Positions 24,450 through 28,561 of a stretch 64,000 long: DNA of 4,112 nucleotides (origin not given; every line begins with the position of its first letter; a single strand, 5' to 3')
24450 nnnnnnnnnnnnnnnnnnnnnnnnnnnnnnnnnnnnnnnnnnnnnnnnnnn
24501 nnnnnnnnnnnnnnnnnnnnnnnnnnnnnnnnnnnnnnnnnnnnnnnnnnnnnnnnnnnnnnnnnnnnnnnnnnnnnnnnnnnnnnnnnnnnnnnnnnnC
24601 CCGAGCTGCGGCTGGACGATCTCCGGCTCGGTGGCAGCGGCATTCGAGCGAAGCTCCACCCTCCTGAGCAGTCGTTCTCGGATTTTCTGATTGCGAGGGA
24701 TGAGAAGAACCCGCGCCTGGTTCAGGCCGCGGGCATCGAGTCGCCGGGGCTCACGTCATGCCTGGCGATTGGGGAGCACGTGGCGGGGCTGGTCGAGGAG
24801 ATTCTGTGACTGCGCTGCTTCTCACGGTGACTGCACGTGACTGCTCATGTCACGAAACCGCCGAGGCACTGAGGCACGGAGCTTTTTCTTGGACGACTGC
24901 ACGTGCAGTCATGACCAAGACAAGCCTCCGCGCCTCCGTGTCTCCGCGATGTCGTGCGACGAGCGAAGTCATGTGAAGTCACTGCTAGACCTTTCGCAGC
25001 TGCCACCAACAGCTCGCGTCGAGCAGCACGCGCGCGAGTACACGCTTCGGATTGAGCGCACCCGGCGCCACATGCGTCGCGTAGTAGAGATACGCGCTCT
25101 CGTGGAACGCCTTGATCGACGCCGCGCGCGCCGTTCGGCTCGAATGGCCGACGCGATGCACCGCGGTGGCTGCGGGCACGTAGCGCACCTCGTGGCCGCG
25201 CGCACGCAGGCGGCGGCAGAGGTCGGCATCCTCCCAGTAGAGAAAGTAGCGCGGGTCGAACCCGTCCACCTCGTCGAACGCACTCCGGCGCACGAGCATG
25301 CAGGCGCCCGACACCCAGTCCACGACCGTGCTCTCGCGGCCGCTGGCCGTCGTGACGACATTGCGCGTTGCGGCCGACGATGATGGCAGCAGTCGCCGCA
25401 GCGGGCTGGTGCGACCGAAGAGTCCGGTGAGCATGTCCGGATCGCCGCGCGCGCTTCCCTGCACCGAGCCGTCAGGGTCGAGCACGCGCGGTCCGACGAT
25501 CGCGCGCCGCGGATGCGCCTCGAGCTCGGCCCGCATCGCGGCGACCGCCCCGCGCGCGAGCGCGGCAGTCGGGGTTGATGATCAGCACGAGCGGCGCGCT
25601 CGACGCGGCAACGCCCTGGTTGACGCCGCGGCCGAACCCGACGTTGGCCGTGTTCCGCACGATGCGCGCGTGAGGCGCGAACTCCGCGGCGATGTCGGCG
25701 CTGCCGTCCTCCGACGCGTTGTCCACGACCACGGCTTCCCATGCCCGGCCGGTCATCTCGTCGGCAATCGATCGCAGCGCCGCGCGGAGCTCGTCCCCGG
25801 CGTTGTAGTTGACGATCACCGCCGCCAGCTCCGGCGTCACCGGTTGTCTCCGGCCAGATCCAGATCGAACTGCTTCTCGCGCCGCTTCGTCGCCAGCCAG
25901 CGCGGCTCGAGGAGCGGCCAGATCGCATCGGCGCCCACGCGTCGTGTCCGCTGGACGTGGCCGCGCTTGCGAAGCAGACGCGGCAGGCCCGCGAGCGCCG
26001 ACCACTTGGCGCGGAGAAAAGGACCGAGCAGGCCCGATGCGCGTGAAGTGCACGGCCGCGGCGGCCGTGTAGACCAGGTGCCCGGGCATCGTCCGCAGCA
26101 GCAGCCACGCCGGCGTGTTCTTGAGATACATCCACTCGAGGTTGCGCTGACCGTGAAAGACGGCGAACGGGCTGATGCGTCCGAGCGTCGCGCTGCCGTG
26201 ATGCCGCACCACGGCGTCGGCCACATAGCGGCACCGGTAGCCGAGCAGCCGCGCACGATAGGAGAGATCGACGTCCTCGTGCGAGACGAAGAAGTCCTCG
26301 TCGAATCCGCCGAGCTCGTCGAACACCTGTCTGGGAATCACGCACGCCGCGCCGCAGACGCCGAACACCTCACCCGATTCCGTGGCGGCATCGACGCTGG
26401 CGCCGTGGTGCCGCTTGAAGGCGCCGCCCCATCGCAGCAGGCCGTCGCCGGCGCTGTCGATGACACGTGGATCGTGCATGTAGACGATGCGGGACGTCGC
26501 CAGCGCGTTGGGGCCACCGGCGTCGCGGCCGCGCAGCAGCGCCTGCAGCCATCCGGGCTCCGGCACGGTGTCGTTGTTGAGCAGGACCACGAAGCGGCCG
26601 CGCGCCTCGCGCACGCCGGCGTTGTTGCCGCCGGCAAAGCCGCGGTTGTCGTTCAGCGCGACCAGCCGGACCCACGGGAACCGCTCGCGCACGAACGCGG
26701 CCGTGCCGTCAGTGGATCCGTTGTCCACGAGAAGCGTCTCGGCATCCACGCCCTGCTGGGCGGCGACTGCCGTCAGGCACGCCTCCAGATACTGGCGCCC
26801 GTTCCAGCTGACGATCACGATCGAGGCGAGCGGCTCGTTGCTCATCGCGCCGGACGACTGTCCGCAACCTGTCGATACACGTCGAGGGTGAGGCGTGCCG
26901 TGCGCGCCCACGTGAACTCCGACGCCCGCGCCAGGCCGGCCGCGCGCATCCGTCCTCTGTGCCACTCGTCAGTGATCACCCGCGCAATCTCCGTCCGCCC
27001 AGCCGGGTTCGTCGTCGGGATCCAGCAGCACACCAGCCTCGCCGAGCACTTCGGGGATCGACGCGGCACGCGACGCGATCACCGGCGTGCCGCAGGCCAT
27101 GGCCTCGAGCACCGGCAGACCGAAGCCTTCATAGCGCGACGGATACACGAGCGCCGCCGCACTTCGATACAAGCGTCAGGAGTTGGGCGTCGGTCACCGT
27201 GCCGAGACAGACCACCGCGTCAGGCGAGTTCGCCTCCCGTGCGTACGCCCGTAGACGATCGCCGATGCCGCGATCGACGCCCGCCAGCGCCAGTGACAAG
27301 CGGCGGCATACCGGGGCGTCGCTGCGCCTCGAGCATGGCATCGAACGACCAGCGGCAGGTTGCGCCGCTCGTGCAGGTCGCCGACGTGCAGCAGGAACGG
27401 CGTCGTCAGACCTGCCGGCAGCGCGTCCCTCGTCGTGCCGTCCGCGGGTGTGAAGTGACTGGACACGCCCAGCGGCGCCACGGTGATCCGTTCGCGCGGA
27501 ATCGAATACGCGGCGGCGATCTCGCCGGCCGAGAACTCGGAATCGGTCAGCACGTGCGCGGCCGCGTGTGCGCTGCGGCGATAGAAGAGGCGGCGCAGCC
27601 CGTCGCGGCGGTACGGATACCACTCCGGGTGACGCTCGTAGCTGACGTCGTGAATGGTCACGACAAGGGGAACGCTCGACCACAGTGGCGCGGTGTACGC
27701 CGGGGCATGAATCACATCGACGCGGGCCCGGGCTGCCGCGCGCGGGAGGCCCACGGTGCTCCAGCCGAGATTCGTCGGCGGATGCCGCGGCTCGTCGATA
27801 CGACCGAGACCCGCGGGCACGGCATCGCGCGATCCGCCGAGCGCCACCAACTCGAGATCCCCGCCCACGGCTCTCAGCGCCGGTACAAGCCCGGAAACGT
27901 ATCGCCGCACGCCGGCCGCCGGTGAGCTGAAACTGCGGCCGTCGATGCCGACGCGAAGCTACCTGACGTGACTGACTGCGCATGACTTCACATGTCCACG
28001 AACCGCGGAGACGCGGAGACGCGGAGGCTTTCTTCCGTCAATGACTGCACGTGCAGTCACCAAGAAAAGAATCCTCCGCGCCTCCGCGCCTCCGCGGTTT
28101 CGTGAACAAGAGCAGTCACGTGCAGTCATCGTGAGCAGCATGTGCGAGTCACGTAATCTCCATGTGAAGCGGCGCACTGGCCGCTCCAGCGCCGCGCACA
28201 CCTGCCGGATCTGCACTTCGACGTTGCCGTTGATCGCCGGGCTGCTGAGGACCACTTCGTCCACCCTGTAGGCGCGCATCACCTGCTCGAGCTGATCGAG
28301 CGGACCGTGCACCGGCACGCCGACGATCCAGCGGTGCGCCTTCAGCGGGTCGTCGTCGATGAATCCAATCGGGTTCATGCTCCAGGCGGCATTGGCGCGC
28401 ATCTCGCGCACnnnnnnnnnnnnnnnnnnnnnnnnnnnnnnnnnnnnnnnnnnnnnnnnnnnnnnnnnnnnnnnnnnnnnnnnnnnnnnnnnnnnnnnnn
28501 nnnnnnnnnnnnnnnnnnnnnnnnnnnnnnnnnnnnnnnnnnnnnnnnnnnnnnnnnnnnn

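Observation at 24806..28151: Inverted copies of a ~180-bp palindromic element with 8-bp tandem-repeat arms bracket a three-glycosyltransferase cassette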

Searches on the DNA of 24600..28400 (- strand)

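Call 46: search_rna_families(source=window, start=24600, end=28400, threshold=evalue, max_evalue=10)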
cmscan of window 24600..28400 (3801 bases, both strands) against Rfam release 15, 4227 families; matches with E-value up to 10: 8.
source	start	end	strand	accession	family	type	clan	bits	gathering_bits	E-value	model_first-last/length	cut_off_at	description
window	28283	28343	-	RF01665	P13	Gene; sRNA;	-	29.3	70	0.13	1-76/76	no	Pseudomonas sRNA P13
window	28019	28083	-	RF03640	mir-3747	Gene; miRNA;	-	26.5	63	0.028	1-67/67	no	mir-3747 microRNA precursor family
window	28007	28093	-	RF03841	mir-8941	Gene; miRNA;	-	24.7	80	0.73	1-84/84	no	mir-8941 microRNA precursor family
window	24887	24947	-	RF01534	TB10Cs4H4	Gene; snRNA; snoRNA; HACA-box;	-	18.8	50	2.8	1-66/66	no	Trypanosomatid snoRNA TB10Cs4H4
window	27557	27588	+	RF01111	SBWMV2_UPD-PKk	Cis-reg;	-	18.3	35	5.2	1-21/21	no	Pseudoknot of upstream pseudoknot domain (UPD) of the 3'UTR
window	25325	25393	+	RF02011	mir-575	Gene; miRNA;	-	17.4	100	6.9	1-79/79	no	mir-575 microRNA precursor family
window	25372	25436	+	RF01516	v-snoRNA-1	Gene; snRNA; snoRNA; CD-box;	-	16.1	75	7.8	1-65/65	no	Human herpesvirus 1 small nucleolar RNA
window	25939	25993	+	RF02757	Erse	Gene; sRNA;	-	15.1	138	0.35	148-198/252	no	Erse small RNA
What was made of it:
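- On Any Rfam RNA family: Only chance-level hits appear at E<=10 (call 46).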

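Call 73: search_dna_similar(query=window:27955-28155:-, collection=plasmids, mode=distant, max_evalue=0.001, max_rows=10)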
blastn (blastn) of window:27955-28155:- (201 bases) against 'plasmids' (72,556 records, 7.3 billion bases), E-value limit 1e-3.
No match.
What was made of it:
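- Tried and rejected: BLAST of copy B against 72,556 plasmids gave no match (call 73).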

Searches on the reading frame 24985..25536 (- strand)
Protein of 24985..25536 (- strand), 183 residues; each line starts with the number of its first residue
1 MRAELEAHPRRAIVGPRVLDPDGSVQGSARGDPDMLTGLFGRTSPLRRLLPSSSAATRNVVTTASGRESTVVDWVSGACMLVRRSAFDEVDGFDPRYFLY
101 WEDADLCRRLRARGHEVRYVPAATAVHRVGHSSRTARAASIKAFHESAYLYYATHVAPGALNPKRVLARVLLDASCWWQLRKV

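Call 18: search_protein_families(library=pfam, proteins=[window:24985-25536:-], max_evalue=0.01)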
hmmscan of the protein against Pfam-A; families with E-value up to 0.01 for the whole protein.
window:24985-25536:- (183 aa): 5 families
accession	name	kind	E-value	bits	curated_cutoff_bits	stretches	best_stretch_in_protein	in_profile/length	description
PF13641.12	Glyco_tranf_2_3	-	4.8e-09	37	27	1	66-141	150-221/230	Glycosyltransferase like family 2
PF13632.12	Glyco_trans_2_3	-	2e-08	34.8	27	1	71-130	69-125/198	Glycosyl transferase family group 2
PF02709.20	Glyco_transf_7C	-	2.7e-05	24.1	23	1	77-123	21-69/78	N-terminal domain of galactosyltransferase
PF13506.12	Glyco_transf_21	-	0.00042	20.3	21.7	1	70-131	97-158/174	Glycosyl transferase family 21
PF16911.10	PapA_C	-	0.0074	16.2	30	0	51-110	11-68/203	Phthiocerol/phthiodiolone dimycocerosyl transferase C-terminus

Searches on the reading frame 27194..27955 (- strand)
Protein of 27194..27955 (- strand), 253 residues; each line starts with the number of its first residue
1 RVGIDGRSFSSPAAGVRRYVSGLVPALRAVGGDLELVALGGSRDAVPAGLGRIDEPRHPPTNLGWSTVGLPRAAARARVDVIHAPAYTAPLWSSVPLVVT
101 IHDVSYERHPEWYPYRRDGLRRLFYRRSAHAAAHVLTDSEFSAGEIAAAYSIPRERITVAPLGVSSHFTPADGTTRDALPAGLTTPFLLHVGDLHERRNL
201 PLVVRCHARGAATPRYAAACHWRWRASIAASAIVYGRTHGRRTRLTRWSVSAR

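Call 18: search_protein_families(library=pfam, proteins=[window:27194-27955:-], max_evalue=0.01)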
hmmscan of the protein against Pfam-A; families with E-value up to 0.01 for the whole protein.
window:27194-27955:- (253 aa): 2 families
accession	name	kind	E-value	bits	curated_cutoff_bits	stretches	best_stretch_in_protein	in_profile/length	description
PF13439.12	Glyco_transf_4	-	3.6e-18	66.6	28.5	1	15-165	3-167/170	Glycosyltransferase Family 4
PF13579.12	Glyco_trans_4_4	-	1.4e-13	51.9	29.7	1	15-163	2-158/158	Glycosyl transferase 4-like domain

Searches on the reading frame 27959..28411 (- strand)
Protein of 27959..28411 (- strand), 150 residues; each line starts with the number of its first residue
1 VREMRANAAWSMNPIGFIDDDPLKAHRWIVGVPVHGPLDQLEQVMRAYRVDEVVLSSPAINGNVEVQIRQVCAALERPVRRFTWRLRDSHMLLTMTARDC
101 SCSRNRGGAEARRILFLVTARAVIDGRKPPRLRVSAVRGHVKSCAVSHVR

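Call 18: search_protein_families(library=pfam, proteins=[window:27959-28411:-], max_evalue=0.01)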
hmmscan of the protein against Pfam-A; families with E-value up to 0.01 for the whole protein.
window:27959-28411:- (150 aa): 1 family
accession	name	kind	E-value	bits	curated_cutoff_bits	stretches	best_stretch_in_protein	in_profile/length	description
PF13727.12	CoA_binding_3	-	2.5e-05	24.8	25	1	2-58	94-150/175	CoA-binding domain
